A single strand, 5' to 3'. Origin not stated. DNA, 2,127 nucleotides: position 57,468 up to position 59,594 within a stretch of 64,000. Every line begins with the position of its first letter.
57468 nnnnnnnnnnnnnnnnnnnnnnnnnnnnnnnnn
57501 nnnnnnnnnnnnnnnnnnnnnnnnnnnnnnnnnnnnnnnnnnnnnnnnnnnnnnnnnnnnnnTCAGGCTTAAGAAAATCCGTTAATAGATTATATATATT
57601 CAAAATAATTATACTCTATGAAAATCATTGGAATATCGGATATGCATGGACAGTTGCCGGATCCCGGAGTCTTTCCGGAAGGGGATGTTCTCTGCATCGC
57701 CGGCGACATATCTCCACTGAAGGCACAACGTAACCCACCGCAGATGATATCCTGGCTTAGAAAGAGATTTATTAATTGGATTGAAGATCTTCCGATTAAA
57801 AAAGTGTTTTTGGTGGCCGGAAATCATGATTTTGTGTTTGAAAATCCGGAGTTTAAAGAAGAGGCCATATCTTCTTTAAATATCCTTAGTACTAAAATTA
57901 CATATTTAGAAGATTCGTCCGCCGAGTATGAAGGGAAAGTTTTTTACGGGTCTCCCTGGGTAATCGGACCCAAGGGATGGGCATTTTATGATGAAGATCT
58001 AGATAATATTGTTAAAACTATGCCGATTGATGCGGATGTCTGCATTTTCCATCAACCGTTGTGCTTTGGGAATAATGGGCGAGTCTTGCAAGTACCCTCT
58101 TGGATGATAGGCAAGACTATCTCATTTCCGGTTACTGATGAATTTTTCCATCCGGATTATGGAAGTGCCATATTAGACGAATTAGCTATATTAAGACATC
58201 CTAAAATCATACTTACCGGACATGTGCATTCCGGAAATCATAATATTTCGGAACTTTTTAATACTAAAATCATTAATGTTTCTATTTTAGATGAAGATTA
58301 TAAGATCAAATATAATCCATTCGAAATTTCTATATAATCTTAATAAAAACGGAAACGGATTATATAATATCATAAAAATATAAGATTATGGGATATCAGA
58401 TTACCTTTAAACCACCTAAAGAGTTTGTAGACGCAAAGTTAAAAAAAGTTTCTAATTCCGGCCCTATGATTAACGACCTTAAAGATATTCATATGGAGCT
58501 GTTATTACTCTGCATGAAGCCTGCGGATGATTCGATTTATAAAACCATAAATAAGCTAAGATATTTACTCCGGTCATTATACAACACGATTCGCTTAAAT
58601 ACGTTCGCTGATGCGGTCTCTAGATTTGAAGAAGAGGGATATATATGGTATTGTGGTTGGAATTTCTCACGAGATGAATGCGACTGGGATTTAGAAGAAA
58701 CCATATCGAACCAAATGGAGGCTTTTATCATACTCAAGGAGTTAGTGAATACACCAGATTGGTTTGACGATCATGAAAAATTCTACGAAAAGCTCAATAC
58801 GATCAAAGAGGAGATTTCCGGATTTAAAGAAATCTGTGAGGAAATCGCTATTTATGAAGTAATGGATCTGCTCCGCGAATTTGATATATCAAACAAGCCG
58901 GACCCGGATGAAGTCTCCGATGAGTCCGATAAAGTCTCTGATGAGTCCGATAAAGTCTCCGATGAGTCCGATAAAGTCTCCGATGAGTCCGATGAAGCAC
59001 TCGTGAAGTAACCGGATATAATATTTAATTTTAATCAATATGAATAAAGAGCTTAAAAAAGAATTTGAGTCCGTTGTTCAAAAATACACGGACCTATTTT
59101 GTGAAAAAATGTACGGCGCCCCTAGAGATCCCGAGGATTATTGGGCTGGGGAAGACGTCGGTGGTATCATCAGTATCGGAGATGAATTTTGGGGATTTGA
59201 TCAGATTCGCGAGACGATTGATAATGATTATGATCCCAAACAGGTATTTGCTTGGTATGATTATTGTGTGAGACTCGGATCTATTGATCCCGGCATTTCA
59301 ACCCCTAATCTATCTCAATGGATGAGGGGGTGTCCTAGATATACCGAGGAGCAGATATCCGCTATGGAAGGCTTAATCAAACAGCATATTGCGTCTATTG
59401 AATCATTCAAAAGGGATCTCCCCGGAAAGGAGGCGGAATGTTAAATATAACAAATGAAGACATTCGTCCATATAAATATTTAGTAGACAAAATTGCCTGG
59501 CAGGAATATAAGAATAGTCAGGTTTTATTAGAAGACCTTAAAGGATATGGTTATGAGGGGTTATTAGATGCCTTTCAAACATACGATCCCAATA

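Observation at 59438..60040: Two phage sigma-70-family factors and two distinct promoter-like motif classes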

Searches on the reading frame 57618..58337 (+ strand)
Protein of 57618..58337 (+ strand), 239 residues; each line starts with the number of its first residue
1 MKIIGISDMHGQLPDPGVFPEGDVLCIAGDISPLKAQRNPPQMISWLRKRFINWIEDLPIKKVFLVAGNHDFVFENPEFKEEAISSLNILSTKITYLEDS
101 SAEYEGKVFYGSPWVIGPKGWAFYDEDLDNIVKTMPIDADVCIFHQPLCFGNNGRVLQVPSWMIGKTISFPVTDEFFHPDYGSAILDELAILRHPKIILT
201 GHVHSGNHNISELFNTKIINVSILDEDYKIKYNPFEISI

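Call 3: search_protein_families(library=pfam, proteins=[window:57618-58337:+], max_evalue=0.1)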
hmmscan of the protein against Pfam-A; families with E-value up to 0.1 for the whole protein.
window:57618-58337:+ (239 aa): 3 families
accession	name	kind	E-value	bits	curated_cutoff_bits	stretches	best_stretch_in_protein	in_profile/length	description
PF00149.33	Metallophos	-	1.3e-08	36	21.5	1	1-205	1-190/191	Calcineurin-like phosphoesterase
PF12850.12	Metallophos_2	-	0.0054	17.2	27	1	1-84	1-76/154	Calcineurin-like phosphoesterase superfamily domain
PF13243.12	SQHop_cyclase_C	-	0.044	13.3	26.1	1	43-158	29-147/319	Squalene-hopene cyclase C-terminal domain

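Call 4: search_protein_families(library=phrogs, proteins=[window:57618-58337:+], max_evalue=0.01)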
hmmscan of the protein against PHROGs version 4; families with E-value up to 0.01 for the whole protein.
window:57618-58337:+ (239 aa): 2 families
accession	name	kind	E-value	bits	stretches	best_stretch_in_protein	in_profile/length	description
phrog_1649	-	other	7.7e-10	38.9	1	1-211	36-259/308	metallo-phosphoesterase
phrog_547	-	other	6.6e-06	26.4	0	21-81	72-118/245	phosphoesterase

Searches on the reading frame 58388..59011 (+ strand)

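Call 3: search_protein_families(library=pfam, proteins=[window:58388-59011:+], max_evalue=0.1)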
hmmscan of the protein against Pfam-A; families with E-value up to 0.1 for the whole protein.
window:58388-59011:+ (207 aa): 2 families
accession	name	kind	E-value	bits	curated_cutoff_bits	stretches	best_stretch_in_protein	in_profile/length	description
PF02697.20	VAPB_antitox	-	0.037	15.3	27.9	1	131-186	8-67/69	Putative antitoxin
PF19111.5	DUF5798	-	0.042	14.5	27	0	128-152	16-40/89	Family of unknown function (DUF5798)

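Call 4: search_protein_families(library=phrogs, proteins=[window:58388-59011:+], max_evalue=0.01)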
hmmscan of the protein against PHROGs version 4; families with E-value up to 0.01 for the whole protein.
window:58388-59011:+ (207 aa): 0 families

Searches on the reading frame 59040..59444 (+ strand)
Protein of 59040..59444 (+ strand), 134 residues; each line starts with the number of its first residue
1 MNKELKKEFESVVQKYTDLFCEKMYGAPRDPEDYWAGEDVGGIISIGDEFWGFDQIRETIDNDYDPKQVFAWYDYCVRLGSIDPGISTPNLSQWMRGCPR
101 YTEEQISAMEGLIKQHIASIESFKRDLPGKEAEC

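Call 3: search_protein_families(library=pfam, proteins=[window:59040-59444:+], max_evalue=0.1)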
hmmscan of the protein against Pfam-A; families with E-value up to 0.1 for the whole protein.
window:59040-59444:+ (134 aa): 0 families

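Call 4: search_protein_families(library=phrogs, proteins=[window:59040-59444:+], max_evalue=0.01)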
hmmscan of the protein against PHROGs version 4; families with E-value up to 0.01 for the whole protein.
window:59040-59444:+ (134 aa): 1 family
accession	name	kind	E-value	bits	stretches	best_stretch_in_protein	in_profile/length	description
phrog_35741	-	unknown function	7.9e-11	43.1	1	7-110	12-113/138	-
